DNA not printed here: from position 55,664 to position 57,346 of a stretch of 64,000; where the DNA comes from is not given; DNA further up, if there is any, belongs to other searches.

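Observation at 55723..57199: Noc-like ParB paralog with a ~260-aa acidic disordered tail, preceded by NBS-like half-site repeats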

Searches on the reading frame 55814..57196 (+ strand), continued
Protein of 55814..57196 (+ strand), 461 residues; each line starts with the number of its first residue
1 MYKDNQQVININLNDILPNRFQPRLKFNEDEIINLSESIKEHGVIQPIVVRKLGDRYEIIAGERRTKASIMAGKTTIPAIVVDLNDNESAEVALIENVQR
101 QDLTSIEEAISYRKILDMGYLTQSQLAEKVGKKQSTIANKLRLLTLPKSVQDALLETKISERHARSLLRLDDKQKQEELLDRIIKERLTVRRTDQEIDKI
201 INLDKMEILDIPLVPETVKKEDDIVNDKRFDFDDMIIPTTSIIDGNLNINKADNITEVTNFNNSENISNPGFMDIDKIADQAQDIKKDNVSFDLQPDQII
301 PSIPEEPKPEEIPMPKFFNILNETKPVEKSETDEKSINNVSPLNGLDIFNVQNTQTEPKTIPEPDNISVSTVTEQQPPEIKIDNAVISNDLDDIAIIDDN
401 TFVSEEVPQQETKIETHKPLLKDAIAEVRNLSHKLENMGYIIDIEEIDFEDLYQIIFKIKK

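Call 23: find_related_loci(query=A1, collection=genome_contigs, flank=6000)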
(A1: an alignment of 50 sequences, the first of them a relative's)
Query A1 (461 aa) in genome_contigs; peptide patterns used: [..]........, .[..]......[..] (x = any residue, [..] = any of these).
599 stretches matched a pattern (row limit reached: there are more); 584 encode a relative of the query (tblastn E <= 1e-3); the best 80 are kept; 80 distinct loci.
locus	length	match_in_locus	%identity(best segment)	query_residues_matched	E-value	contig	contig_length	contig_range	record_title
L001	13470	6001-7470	44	3-457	6e-109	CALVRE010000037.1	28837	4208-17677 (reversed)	MAG: uncultured Bacilli bacterium isolate E10__bin82 genome assembly, contig: E10__k127_2140949, whole genome shotgun se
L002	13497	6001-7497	45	6-461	1e-102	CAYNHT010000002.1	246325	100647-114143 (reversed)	MAG TPA_asm: uncultured Muribaculaceae bacterium isolate SRP241341_co1_139 genome assembly, contig: NODE_34_length_24632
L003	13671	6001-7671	44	7-461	5e-100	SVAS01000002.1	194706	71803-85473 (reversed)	MAG: Bacillota bacterium isolate SIG208 NODE_1121_length_194706_cov_14.702368, whole genome shotgun sequence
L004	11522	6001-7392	47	4-461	2e-107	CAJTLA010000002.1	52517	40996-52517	MAG TPA_asm: uncultured Bacilli bacterium isolate MGBC102946 genome assembly, contig: MGBC102946.2, whole genome shotgun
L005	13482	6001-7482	43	5-461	3e-99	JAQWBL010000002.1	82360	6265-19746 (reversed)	MAG: Bacilli bacterium isolate STF2_219 NODE_481_length_82360_cov_6.728114_Sandtown_F2, whole genome shotgun sequence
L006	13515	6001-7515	42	1-461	6e-99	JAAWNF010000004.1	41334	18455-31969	MAG: Bacilli bacterium isolate ABMPRH_22_1 SL341410_scaffold_1343, whole genome shotgun sequence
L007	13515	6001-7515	60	1-461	8e-98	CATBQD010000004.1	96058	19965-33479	MAG: uncultured Bacilli bacterium isolate extra-SRR5927706.69_1677798363 genome assembly, contig: NODE_115_length_96058_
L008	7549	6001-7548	42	7-448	5e-95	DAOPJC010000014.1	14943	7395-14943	MAG TPA_asm: Bacilli bacterium isolate AMR_MDS_3287 NODE_4199_length_14943_cov_7.255844, whole genome shotgun sequence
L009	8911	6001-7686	58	6-461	7e-95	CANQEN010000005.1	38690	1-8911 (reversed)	MAG: uncultured Bacilli bacterium isolate Lapin-007__bin2 genome assembly, contig: Lapin-007__NODE_277_length_38690_cov_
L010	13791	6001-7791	50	6-461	1e-94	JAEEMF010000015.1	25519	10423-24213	MAG: Bacilli bacterium isolate Tb.RUG.233 k141_1908316_flag=1_multi=53.0000_len=25519, whole genome shotgun sequence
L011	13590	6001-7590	56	7-461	1e-92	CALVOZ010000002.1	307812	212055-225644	MAG: uncultured Bacilli bacterium isolate BRZ_CP__bin63 genome assembly, contig: BRZ_CP__NODE_21_length_307812_cov_35.11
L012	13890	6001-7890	49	7-461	4e-91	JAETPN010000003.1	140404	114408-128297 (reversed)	MAG: Bacillota bacterium isolate S21_Bin6 scaffold_142, whole genome shotgun sequence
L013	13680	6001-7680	39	4-461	3e-90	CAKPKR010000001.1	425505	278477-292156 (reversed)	MAG: uncultured Bacilli bacterium isolate REFINED_METABAT215_TOP10_CONTIGS_1500_ASSEMBLY_K77_MERGED__Hadza_MoBio_hadza-E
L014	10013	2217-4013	56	6-461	4e-90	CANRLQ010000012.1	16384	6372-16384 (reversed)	MAG: uncultured Bacilli bacterium isolate Lapin-011__bin79 genome assembly, contig: Lapin-011__NODE_3631_length_16384_co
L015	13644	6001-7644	53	6-461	4e-90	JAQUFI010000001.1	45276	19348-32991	MAG: Bacilli bacterium isolate STCSWMC_198 NODE_1566_length_45276_cov_3.829697_ST_CSWMC, whole genome shotgun sequence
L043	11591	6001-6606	60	6-207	2e-76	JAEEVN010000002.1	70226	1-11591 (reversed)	MAG: Bacillales bacterium isolate Tb.RUG.455 NODE_1149_length_70226_cov_2.268934, whole genome shotgun sequence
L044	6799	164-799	60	2-220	3e-76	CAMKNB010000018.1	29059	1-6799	MAG: uncultured Tenericutes bacterium isolate SRR12081293_bin.88_metaWRAP_v1.3_MAG genome assembly, contig: ERZ12289773.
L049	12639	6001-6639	60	7-214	2e-75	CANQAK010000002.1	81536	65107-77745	MAG: uncultured Bacilli bacterium isolate Lapin-001__bin81 genome assembly, contig: Lapin-001__NODE_441_length_81536_cov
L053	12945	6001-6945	62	5-461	2e-74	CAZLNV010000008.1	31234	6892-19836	MAG TPA_asm: uncultured Muribaculaceae bacterium isolate SRP192927_co1_652 genome assembly, contig: NODE_2449_length_312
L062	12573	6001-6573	61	11-201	2e-73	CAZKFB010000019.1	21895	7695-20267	MAG TPA_asm: uncultured Muribaculaceae bacterium isolate SRP287540_co1_264 genome assembly, contig: NODE_2401_length_218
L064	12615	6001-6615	60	7-214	2e-73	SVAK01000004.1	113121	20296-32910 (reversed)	MAG: Bacillota bacterium isolate SIG200 NODE_941_length_113121_cov_3.096465, whole genome shotgun sequence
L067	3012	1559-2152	58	3-200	2e-73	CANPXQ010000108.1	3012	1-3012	MAG: uncultured Bacilli bacterium isolate Lapin-005__bin3 genome assembly, contig: Lapin-005__NODE_50966_length_3012_cov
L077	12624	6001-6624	55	5-216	7e-72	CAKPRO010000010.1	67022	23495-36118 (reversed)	MAG: uncultured Bacilli bacterium isolate REFINED_METABAT215_TOP10_CONTIGS_1500_ASSEMBLY_K77_MERGED__Hadza_MoBio_hadza-E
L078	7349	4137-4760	57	7-214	5e-72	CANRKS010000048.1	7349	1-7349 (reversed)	MAG: uncultured Bacilli bacterium isolate Lapin-033__bin45 genome assembly, contig: Lapin-033__NODE_8345_length_7349_cov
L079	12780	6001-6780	50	7-266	1e-71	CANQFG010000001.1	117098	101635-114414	MAG: uncultured Bacilli bacterium isolate Lapin-005__bin82 genome assembly, contig: Lapin-005__NODE_150_length_117098_co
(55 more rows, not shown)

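Call 26: search_protein_families(library=ncbifam, proteins=[L043:5986-6939:+, L053:5992-6951:+, L067:1556-2566:+, L064:5986-7002:+, L049:5986-7023:+, L077:5992-7065:+, L078:4122-5210:+, L062:5974-7068:+, L044:155-1270:+, L079:5986-7104:+], max_evalue=1e-30)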
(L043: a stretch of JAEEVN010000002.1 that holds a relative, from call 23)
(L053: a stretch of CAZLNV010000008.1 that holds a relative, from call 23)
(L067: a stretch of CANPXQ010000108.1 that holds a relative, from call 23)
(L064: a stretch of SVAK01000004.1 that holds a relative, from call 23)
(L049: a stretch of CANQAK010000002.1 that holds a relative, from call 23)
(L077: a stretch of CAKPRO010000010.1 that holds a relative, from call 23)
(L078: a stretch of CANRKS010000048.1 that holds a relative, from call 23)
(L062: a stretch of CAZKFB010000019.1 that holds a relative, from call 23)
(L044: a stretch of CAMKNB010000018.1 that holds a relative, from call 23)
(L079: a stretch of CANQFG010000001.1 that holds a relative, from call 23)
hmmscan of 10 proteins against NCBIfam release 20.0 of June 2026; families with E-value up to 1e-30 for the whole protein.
L043:5986-6939:+ (318 aa): 3 families
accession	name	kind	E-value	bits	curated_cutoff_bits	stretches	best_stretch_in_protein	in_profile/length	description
TIGR04285.1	nucleoid_noc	exception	1.6e-81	273.4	315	1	7-238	1-230/255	nucleoid occlusion protein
TIGR00180.1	parB_part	domain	1.1e-49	168.7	58.45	1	4-184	1-186/186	ParB/RepB/Spo0J family partition protein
TIGR03734.1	PRTRC_parB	hypoth_equivalog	7e-35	120.6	278.6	1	22-200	7-189/555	PRTRC system ParB family protein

L053:5992-6951:+ (320 aa): 3 families
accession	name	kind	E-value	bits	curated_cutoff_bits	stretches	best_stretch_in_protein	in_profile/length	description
TIGR04285.1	nucleoid_noc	exception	2.3e-80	269.6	315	1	6-210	1-206/255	nucleoid occlusion protein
TIGR00180.1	parB_part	domain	4.4e-50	170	58.45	1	5-181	3-185/186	ParB/RepB/Spo0J family partition protein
TIGR03734.1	PRTRC_parB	hypoth_equivalog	2.4e-35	122.1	278.6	1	21-199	7-190/555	PRTRC system ParB family protein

L067:1556-2566:+ (337 aa): 3 families
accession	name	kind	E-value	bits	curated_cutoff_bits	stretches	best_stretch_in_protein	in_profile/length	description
TIGR04285.1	nucleoid_noc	exception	1e-82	277.3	315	1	7-209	2-204/255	nucleoid occlusion protein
TIGR00180.1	parB_part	domain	3.2e-56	190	58.45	1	7-183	5-186/186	ParB/RepB/Spo0J family partition protein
TIGR03734.1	PRTRC_parB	hypoth_equivalog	2.5e-38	132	278.6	1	21-200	7-190/555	PRTRC system ParB family protein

L064:5986-7002:+ (339 aa): 3 families
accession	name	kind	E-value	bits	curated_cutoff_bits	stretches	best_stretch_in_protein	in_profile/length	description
TIGR04285.1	nucleoid_noc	exception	3e-80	269.3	315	1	6-205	1-200/255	nucleoid occlusion protein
TIGR00180.1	parB_part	domain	3.6e-54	183.4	58.45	1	5-183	3-186/186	ParB/RepB/Spo0J family partition protein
TIGR03734.1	PRTRC_parB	hypoth_equivalog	1.5e-38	132.7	278.6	1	21-198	7-188/555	PRTRC system ParB family protein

L049:5986-7023:+ (346 aa): 3 families
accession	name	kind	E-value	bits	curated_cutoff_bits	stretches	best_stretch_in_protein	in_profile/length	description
TIGR04285.1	nucleoid_noc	exception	2.1e-84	282.9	315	1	6-213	1-208/255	nucleoid occlusion protein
TIGR00180.1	parB_part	domain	4.7e-57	192.7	58.45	1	6-183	4-186/186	ParB/RepB/Spo0J family partition protein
TIGR03734.1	PRTRC_parB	hypoth_equivalog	1.2e-40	139.7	278.6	1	21-199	7-189/555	PRTRC system ParB family protein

L077:5992-7065:+ (358 aa): 3 families
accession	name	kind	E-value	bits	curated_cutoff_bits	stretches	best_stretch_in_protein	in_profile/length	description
TIGR04285.1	nucleoid_noc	exception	6.5e-87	291.1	315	1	6-235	1-227/255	nucleoid occlusion protein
TIGR00180.1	parB_part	domain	3.1e-55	186.8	58.45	1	4-183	2-186/186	ParB/RepB/Spo0J family partition protein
TIGR03734.1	PRTRC_parB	hypoth_equivalog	6.5e-40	137.2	278.6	1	21-199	7-189/555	PRTRC system ParB family protein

L078:4122-5210:+ (363 aa): 3 families
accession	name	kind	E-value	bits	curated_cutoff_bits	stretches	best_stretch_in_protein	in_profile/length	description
TIGR04285.1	nucleoid_noc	exception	1.9e-81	273.2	315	1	6-206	1-201/255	nucleoid occlusion protein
TIGR00180.1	parB_part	domain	4.2e-56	189.6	58.45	1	6-183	4-186/186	ParB/RepB/Spo0J family partition protein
TIGR03734.1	PRTRC_parB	hypoth_equivalog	1.1e-36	126.5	278.6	1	21-201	7-191/555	PRTRC system ParB family protein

L062:5974-7068:+ (365 aa): 3 families
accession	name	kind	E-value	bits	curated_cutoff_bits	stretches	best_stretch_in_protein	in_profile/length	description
TIGR04285.1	nucleoid_noc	exception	5.6e-77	258.5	315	1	7-236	2-232/255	nucleoid occlusion protein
TIGR00180.1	parB_part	domain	1.5e-48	165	58.45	1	4-182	2-185/186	ParB/RepB/Spo0J family partition protein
TIGR03734.1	PRTRC_parB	hypoth_equivalog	3.2e-37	128.3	278.6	1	21-200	7-190/555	PRTRC system ParB family protein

L044:155-1270:+ (372 aa): 3 families
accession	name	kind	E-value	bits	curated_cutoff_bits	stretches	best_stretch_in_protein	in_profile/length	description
TIGR04285.1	nucleoid_noc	exception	2.1e-78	263.2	315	1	8-224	2-219/255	nucleoid occlusion protein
TIGR00180.1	parB_part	domain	4.4e-49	166.8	58.45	1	8-183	5-186/186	ParB/RepB/Spo0J family partition protein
TIGR03734.1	PRTRC_parB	hypoth_equivalog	2.6e-35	122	278.6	1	22-201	7-191/555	PRTRC system ParB family protein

L079:5986-7104:+ (373 aa): 3 families
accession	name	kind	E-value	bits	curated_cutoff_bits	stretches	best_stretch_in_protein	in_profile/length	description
TIGR04285.1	nucleoid_noc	exception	6.6e-81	271.4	315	1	7-222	2-220/255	nucleoid occlusion protein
TIGR00180.1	parB_part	domain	1.8e-52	177.8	58.45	1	4-183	2-186/186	ParB/RepB/Spo0J family partition protein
TIGR03734.1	PRTRC_parB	hypoth_equivalog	5.6e-42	144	278.6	1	21-202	7-192/555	PRTRC system ParB family protein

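Call 38: predict_structure(alignment_id=A1)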
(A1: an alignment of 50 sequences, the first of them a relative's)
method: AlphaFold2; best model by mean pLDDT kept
length: 461 residues; sequences in the alignment: 50
mean_pLDDT: 67.7   pTM: 0.44
mean pLDDT of the five models: 67.7, 66.4, 65.9, 65.4, 63.7
residues with pLDDT >= 90: 124; 70-90: 126; 50-70: 40; < 50: 171
segments of 3 or more residues with pLDDT < 50: 214-231, 238-265, 287-289, 291-309, 317-319, 322-347, 349-415
pLDDT, mean of each block of 10 residues (from residue 1): 70 91 79 93 91 90 91 93 85 76 86 87 88 91 93 92 93 93 94 94 70 44 40 48 39 33 47 75 58 41 48 50 39 35 43 39 36 38 39 43 40 54 86 88 87 87 72
secondary structure, 60 per line:
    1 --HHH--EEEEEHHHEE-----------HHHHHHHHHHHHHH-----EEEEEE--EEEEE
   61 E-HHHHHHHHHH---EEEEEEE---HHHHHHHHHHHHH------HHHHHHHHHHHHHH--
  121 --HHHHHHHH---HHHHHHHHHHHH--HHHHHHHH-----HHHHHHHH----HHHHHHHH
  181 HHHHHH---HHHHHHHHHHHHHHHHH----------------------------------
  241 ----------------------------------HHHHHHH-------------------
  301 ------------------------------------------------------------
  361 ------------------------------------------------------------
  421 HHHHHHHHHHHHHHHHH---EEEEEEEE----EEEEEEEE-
elements in order: E8-12 H29-42 E48-53 E56-61 H63-72 E76-82 H86-98 H105-118 H123-130 H134-145 H148-155 H161-168 H173-186 H190-206 H275-281 H421-437 E441-448 E453-460

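Call 47: find_encoding_contigs(protein=P0001, flank=1500, max_places=4)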
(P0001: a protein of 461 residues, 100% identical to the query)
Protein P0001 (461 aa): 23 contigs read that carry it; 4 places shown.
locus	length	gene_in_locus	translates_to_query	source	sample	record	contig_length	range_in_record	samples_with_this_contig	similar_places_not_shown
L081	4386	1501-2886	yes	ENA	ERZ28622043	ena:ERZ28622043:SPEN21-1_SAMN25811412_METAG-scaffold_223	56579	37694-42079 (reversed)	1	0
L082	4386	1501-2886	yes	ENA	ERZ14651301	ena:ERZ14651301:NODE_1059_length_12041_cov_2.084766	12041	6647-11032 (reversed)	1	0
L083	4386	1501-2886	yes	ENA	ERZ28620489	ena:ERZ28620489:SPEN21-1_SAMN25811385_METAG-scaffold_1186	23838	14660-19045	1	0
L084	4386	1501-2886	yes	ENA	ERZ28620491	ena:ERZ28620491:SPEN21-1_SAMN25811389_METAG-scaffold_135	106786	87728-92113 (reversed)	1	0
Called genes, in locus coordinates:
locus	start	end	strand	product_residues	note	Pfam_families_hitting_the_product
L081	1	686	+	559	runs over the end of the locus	PF01134:GIDA, PF21680:GIDA_C_1st, PF13932:SAM_GIDA_C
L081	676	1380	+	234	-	PF02527:GidB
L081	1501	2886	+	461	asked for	PF02195:ParB_N, PF17762:HTH_ParB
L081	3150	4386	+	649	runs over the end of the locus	PF00270:DEAD (faint), PF04851:ResIII, PF17757:UvrB_inter, PF27431:UvrB_3rd, PF00271:Helicase_C, PF12344:UvrB, PF02151:UVR (weak)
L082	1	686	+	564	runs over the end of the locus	?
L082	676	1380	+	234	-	PF02527:GidB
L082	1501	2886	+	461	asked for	PF02195:ParB_N, PF17762:HTH_ParB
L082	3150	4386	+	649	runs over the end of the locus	PF00270:DEAD (faint), PF04851:ResIII, PF17757:UvrB_inter, PF27431:UvrB_3rd, PF00271:Helicase_C, PF12344:UvrB, PF02151:UVR (weak)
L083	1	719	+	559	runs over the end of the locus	PF01134:GIDA, PF21680:GIDA_C_1st, PF13932:SAM_GIDA_C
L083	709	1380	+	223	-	-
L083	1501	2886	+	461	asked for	PF02195:ParB_N, PF17762:HTH_ParB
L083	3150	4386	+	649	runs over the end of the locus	PF00270:DEAD (faint), PF04851:ResIII, PF17757:UvrB_inter, PF27431:UvrB_3rd, PF00271:Helicase_C, PF12344:UvrB, PF02151:UVR (weak)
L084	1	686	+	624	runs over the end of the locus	PF00890:FAD_binding_2 (faint), PF01134:GIDA, PF21680:GIDA_C_1st, PF13932:SAM_GIDA_C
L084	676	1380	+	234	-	PF02527:GidB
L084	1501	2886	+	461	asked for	PF02195:ParB_N, PF17762:HTH_ParB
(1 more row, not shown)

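Call 48: find_encoding_contigs(protein=P0005, flank=400, max_places=1)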
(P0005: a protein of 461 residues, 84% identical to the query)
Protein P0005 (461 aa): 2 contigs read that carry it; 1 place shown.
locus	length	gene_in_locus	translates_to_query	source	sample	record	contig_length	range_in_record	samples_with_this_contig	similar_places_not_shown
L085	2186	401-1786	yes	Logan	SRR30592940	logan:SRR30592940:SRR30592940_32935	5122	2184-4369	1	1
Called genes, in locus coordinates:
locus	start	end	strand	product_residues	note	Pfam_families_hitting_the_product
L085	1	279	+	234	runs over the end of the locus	PF02527:GidB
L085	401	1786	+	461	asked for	PF02195:ParB_N, PF17762:HTH_ParB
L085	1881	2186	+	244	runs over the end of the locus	PF13476:AAA_23, PF02463:SMC_N (faint), PF13175:AAA_15, PF13304:AAA_21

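Call 49: find_encoding_contigs(protein=P0004, flank=400, max_places=1)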
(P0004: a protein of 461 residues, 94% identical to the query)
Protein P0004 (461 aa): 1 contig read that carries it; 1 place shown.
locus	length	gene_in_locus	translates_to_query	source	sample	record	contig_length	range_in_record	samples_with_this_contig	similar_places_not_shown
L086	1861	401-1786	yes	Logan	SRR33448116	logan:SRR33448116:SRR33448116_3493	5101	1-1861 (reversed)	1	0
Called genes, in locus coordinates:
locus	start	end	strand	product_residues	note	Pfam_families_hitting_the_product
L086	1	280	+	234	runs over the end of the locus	PF02527:GidB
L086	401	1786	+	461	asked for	PF02195:ParB_N, PF17762:HTH_ParB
